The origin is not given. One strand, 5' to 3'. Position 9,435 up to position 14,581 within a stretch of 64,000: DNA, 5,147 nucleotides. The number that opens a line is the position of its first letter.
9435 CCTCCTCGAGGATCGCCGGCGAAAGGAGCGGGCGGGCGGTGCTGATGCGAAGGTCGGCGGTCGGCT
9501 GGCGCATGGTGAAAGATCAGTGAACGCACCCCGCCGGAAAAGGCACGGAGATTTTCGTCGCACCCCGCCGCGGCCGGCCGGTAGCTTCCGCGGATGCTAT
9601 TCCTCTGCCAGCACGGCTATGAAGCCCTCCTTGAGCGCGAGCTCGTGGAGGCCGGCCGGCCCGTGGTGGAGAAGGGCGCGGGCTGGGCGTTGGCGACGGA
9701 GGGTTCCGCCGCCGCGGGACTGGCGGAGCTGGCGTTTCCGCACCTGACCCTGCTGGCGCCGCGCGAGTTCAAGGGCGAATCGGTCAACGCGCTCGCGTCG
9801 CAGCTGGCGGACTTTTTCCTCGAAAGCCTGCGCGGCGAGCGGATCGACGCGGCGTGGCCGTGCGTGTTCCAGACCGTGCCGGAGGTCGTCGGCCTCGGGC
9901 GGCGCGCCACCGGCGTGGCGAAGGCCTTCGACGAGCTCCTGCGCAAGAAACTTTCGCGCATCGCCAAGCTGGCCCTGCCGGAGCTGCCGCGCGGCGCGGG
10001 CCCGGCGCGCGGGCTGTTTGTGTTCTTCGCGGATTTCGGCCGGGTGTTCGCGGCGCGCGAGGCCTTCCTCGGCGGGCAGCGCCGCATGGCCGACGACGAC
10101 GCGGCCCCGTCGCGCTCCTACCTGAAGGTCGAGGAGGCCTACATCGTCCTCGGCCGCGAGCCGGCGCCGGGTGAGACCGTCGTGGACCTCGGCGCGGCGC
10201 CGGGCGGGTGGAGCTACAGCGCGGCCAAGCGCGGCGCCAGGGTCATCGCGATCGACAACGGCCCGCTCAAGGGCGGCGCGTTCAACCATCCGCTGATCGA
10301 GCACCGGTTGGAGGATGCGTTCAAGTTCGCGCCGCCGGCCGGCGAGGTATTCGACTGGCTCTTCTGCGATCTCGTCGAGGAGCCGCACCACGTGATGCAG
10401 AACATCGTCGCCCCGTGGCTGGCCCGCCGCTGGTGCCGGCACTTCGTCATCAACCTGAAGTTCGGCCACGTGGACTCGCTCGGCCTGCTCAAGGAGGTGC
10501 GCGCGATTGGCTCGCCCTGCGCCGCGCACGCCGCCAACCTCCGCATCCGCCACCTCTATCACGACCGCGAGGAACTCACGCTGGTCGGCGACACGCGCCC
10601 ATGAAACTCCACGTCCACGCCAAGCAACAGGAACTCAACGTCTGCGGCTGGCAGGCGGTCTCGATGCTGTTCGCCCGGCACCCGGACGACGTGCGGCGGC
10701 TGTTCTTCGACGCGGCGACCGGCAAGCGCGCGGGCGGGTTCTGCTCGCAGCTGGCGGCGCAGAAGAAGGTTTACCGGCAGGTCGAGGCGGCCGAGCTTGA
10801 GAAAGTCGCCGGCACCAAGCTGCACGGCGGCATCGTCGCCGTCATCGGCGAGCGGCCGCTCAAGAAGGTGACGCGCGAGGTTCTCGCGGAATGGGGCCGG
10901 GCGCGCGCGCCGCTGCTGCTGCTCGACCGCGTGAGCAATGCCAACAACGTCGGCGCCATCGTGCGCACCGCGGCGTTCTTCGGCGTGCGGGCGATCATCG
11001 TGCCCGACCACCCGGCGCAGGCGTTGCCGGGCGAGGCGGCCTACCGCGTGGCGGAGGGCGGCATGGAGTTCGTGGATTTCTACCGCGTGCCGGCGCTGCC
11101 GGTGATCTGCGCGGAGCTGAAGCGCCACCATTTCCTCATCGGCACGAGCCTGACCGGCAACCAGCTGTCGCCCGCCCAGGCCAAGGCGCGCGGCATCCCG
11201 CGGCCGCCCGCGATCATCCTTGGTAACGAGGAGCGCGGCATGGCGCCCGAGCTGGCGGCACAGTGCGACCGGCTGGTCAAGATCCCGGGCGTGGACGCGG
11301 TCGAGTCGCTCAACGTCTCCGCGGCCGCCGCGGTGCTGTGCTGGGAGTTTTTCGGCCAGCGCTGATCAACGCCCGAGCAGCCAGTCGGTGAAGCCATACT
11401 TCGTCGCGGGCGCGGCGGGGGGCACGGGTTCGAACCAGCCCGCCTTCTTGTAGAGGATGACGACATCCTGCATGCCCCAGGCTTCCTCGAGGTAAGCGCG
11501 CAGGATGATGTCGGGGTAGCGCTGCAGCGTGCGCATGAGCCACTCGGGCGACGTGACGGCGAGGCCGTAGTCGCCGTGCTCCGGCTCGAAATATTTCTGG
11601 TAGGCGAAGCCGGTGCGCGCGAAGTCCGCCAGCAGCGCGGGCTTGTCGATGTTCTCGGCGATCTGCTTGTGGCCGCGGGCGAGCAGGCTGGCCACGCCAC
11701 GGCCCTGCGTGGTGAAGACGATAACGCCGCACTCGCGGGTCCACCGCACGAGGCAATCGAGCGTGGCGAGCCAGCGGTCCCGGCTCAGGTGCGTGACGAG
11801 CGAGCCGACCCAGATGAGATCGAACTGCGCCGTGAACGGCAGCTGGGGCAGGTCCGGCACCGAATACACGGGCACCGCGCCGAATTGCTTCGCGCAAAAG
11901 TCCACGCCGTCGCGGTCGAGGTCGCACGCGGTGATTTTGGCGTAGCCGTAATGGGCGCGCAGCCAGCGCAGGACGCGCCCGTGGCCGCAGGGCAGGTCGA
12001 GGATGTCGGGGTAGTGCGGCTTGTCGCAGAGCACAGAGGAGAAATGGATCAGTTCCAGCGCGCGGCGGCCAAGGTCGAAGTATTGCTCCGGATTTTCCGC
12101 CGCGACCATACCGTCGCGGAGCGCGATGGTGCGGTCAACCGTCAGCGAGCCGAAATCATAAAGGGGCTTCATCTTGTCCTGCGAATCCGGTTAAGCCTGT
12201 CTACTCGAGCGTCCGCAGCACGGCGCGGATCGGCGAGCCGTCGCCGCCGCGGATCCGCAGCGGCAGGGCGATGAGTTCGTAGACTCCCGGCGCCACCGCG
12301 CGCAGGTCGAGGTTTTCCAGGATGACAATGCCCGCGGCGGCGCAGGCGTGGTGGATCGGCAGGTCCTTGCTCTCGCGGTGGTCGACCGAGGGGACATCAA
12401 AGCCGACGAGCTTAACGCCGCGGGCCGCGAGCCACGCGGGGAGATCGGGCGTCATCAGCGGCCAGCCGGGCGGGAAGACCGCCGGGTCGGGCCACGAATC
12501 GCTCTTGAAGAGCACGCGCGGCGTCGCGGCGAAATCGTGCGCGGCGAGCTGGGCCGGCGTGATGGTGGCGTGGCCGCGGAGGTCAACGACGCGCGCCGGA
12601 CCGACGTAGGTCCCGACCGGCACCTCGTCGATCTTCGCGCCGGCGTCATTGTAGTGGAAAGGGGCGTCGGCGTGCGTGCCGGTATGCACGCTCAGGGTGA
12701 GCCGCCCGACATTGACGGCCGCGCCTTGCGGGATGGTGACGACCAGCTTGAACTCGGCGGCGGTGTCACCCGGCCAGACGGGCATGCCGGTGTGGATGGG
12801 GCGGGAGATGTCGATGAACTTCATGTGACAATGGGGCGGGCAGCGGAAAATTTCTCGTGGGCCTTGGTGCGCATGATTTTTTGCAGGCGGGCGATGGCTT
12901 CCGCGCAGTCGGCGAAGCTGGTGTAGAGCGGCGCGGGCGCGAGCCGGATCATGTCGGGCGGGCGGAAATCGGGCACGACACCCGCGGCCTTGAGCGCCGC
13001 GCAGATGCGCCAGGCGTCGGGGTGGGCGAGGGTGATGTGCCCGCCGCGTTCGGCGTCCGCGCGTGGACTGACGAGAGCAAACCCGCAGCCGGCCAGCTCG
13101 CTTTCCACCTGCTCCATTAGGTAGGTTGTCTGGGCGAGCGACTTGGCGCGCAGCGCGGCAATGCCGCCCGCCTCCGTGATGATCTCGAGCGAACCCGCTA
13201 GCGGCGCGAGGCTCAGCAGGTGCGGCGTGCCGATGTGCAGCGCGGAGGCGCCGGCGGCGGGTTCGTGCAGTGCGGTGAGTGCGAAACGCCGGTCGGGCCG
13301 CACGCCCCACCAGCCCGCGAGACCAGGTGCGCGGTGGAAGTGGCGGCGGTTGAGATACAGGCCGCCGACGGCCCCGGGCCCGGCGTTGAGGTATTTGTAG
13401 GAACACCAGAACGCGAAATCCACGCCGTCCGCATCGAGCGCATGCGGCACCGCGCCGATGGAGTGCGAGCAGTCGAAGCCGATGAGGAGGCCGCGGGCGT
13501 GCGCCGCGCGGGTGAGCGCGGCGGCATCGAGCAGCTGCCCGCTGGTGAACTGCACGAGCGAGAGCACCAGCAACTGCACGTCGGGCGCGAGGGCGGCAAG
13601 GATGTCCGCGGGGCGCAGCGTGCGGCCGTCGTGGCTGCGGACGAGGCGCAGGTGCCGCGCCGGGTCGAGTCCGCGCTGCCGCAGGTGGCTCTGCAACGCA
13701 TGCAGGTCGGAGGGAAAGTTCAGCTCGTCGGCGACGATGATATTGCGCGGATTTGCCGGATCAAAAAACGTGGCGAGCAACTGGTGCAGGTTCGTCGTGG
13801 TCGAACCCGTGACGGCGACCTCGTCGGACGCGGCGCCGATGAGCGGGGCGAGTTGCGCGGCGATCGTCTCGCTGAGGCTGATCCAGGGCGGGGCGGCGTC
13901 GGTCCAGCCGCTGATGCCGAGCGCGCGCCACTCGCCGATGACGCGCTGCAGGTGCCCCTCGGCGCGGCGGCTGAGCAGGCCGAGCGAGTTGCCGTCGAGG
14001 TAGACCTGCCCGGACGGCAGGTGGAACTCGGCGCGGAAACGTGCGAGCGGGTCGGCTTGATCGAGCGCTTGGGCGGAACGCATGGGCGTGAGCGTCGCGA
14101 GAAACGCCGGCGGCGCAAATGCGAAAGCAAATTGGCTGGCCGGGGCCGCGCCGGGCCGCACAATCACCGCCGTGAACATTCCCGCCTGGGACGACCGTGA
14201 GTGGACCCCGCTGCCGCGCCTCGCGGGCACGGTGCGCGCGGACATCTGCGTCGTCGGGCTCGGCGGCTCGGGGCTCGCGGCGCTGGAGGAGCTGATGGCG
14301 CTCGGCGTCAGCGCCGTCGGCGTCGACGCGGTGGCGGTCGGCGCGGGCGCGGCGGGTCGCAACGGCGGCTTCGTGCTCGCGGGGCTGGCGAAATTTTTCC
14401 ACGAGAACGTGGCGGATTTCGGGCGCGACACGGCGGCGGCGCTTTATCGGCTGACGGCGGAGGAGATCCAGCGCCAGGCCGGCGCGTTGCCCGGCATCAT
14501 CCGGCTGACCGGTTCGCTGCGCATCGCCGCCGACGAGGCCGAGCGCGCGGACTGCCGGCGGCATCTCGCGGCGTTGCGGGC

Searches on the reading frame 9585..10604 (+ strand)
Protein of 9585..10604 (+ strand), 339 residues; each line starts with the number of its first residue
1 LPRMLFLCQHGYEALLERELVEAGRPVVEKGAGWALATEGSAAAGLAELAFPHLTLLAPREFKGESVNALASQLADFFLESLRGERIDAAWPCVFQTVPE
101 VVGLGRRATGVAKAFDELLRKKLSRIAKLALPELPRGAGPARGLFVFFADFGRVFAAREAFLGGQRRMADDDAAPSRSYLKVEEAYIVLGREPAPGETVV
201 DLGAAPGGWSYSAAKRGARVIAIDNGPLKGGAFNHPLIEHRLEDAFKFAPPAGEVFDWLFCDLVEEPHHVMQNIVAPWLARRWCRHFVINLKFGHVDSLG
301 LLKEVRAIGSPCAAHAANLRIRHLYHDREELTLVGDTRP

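Call 30: search_protein_families(library=pfam, proteins=[window:9585-10604:+])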
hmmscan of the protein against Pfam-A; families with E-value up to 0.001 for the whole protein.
window:9585-10604:+ (339 aa): 1 family
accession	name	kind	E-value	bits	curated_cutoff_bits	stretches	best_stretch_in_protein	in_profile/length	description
PF01728.25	FtsJ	-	7.1e-10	39.5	24.1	1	176-263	3-99/181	FtsJ-like methyltransferase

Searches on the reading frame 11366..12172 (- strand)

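Call 30: search_protein_families(library=pfam, proteins=[window:11366-12172:-])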
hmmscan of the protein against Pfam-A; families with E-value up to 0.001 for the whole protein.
window:11366-12172:- (268 aa): 4 families
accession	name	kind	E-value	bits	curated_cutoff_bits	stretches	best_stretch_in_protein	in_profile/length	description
PF13649.12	Methyltransf_25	-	2.4e-11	44.6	27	1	57-149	1-97/97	Methyltransferase domain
PF08241.18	Methyltransf_11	-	2.3e-09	38.2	21.2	1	58-153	1-95/95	Methyltransferase domain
PF08242.18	Methyltransf_12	-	2.7e-08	34.9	30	1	58-150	1-97/98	Methyltransferase domain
PF13489.12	Methyltransf_23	-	4.4e-05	23.7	27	1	53-160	22-123/164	Methyltransferase domain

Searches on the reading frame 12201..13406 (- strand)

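Call 6: search_protein_families(library=pfam, proteins=[window:12201-13406:-])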
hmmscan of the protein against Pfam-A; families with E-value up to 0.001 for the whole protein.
window:12201-13406:- (401 aa): 1 family
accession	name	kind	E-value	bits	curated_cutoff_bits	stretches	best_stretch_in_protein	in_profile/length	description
PF04199.19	Cyclase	-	1.8e-23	83.7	23.1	1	198-343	1-142/142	Putative cyclase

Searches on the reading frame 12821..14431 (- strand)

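Call 6: search_protein_families(library=pfam, proteins=[window:12821-14431:-])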
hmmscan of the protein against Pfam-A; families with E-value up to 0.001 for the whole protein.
window:12821-14431:- (536 aa): 2 families
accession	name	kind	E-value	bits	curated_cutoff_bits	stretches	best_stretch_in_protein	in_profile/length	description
PF22580.2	KYNU_C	-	2.7e-32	111.1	27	1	427-516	1-90/90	Kynureninase C-terminal domain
PF00266.25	Aminotran_5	-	4.7e-18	65.7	21.5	1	144-452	2-300/371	Aminotransferase class-V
